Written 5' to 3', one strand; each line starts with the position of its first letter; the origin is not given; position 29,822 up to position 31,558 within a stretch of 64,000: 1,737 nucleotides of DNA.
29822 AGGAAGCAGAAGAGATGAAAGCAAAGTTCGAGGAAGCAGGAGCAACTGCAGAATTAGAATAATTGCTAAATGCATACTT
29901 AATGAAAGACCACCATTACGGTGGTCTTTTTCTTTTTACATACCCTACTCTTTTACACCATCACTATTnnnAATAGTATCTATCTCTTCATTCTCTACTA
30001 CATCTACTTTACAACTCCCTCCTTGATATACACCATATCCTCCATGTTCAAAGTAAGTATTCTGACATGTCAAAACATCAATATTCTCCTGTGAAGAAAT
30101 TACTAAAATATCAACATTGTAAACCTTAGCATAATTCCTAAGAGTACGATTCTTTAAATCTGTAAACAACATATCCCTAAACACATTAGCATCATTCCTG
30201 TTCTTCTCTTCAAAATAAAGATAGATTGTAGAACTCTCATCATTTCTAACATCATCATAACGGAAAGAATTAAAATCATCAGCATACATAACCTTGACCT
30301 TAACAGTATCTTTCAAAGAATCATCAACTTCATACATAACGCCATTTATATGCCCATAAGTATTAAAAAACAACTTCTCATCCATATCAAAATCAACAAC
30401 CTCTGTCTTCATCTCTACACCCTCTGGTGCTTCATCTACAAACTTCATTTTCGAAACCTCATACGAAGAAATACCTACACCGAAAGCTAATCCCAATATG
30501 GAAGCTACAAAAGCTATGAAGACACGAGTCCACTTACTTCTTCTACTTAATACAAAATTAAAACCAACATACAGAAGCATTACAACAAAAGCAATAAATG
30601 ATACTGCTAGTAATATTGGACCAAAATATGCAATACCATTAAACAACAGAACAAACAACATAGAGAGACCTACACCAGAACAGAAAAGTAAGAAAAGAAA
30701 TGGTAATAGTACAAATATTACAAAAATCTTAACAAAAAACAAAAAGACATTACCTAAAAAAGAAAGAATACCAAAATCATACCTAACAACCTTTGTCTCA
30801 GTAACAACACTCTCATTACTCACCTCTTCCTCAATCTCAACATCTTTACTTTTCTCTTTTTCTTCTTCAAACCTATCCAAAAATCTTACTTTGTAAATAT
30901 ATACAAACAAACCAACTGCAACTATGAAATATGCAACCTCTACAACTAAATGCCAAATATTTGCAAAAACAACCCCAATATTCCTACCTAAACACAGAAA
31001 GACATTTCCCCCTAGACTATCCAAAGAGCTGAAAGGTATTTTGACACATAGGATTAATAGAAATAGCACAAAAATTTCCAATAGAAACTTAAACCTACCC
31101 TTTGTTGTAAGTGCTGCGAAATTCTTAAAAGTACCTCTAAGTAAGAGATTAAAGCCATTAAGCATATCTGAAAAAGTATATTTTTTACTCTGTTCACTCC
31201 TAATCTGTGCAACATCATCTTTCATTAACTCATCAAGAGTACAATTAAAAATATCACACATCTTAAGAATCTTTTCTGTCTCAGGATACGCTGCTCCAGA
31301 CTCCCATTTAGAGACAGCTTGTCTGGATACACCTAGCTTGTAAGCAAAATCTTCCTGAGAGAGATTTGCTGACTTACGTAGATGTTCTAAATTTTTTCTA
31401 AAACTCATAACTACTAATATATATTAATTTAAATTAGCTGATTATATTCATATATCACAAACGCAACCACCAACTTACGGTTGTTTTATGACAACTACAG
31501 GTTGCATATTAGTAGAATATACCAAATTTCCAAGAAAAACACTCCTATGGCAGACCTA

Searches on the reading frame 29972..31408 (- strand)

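Call 49: search_protein_families(library=pfam, proteins=[window:29972-31408:-])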
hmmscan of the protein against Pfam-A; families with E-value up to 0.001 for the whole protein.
window:29972-31408:- (479 aa): 4 families
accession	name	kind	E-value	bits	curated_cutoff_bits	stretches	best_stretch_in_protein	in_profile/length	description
PF01381.28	HTH_3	-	8.3e-15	55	23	1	9-61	3-55/55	Helix-turn-helix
PF13560.12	HTH_31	-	1.5e-09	38.4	27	1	7-60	6-60/64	Helix-turn-helix domain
PF13443.12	HTH_26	-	3.8e-09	37.1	22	1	6-63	1-59/63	Cro/C1-type HTH DNA-binding domain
PF12844.13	HTH_19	-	1.9e-07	31.3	30.2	1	5-63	2-60/64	Helix-turn-helix domain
